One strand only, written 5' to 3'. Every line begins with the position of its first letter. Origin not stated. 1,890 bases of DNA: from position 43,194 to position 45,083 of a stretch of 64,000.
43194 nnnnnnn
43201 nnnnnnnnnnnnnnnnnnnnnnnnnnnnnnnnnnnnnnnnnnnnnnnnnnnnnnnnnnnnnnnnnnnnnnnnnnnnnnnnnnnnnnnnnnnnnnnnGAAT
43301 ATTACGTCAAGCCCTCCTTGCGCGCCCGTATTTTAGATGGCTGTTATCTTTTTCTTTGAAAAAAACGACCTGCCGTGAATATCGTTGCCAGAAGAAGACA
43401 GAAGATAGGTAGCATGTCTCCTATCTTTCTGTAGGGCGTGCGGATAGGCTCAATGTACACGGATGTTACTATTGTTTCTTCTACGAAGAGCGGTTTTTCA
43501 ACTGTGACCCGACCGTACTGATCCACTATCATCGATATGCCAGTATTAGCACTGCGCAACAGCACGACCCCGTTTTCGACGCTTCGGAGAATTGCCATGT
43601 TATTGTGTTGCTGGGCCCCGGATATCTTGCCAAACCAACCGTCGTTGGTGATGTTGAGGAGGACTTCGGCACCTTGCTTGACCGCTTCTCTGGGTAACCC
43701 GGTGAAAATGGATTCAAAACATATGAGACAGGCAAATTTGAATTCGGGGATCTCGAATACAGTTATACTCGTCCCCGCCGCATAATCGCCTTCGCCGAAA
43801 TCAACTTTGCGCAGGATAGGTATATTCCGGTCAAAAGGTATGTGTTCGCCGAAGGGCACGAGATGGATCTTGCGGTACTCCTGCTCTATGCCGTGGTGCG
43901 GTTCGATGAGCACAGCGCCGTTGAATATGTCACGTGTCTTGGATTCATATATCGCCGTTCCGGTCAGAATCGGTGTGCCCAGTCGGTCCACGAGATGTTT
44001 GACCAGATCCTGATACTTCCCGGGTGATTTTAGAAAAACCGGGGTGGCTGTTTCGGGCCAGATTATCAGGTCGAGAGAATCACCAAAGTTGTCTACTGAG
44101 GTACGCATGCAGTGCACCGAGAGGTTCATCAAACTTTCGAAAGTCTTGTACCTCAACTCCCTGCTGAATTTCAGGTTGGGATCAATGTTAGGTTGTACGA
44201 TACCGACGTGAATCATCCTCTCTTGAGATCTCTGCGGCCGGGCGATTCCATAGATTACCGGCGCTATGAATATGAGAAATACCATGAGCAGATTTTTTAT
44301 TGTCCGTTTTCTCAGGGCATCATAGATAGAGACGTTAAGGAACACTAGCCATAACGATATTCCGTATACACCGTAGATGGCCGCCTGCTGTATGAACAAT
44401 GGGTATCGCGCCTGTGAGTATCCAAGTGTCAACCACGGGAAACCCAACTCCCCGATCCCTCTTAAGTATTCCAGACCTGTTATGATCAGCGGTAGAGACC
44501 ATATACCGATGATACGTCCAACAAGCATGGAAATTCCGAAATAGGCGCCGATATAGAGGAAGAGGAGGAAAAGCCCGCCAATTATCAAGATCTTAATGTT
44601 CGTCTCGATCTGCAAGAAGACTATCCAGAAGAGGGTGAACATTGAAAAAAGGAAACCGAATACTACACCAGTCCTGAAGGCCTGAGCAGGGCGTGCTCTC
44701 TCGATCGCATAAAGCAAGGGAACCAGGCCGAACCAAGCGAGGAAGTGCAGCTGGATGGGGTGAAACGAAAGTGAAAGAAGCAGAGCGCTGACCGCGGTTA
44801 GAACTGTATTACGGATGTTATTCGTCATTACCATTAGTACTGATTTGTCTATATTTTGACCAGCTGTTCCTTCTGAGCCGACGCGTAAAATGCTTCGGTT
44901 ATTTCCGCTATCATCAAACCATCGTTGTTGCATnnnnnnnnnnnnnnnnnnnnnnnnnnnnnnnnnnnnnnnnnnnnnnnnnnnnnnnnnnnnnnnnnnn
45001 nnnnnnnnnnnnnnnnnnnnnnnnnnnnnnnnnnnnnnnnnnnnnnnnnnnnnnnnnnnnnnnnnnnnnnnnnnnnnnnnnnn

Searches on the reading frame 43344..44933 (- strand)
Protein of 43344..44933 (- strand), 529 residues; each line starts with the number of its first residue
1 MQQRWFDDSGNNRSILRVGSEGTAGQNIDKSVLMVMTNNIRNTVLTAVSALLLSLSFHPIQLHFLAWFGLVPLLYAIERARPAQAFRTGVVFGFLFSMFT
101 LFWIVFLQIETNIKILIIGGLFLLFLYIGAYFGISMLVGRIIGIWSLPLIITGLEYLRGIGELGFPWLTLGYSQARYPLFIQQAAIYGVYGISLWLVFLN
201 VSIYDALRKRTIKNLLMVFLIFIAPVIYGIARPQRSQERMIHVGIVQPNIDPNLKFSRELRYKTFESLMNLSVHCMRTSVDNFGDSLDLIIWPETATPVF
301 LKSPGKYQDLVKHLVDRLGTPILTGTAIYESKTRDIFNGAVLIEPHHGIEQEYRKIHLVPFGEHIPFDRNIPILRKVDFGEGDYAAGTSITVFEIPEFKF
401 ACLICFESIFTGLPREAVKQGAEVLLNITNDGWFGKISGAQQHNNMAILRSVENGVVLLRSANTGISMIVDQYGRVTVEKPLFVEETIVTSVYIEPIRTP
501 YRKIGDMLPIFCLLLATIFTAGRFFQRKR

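Call 7: search_protein_families(library=pfam, proteins=[window:43344-44933:-])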
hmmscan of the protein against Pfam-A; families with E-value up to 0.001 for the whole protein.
window:43344-44933:- (529 aa): 2 families
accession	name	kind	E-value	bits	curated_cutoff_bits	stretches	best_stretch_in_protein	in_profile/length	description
PF20154.4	LNT_N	-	1.2e-33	116.9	27.1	1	49-201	1-158/159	Apolipoprotein N-acyltransferase N-terminal domain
PF00795.27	CN_hydrolase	-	2.6e-28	99.5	23.2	1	278-492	31-246/256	Carbon-nitrogen hydrolase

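Call 8: search_protein_families(library=ncbifam, proteins=[window:43344-44933:-])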
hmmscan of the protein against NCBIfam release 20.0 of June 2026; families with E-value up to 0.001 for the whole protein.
window:43344-44933:- (529 aa): 6 families
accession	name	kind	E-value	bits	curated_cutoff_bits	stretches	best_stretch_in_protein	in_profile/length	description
TIGR00546.1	lnt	equivalog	5.1e-95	319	132.9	1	92-476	1-395/395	apolipoprotein N-acyltransferase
NF008934.0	PRK12291.1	equivalog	6.6e-28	98.1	427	1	40-472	14-411/419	apolipoprotein N-acyltransferase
NF043013.1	DeGluthAmidYersProt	equivalog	5.9e-07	28.9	500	1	304-474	62-233/278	deaminated glutathione amidase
NF040852.1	nitrile_Arch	equivalog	3.9e-05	22.9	500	1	308-430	68-171/262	nitrilase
NF009803.0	PRK13287.1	equivalog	0.00029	19.7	406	0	333-429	108-189/333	formamidase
NF033621.1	de_GSH_amidase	exception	0.00054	19.4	355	0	385-496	125-239/260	deaminated glutathione amidase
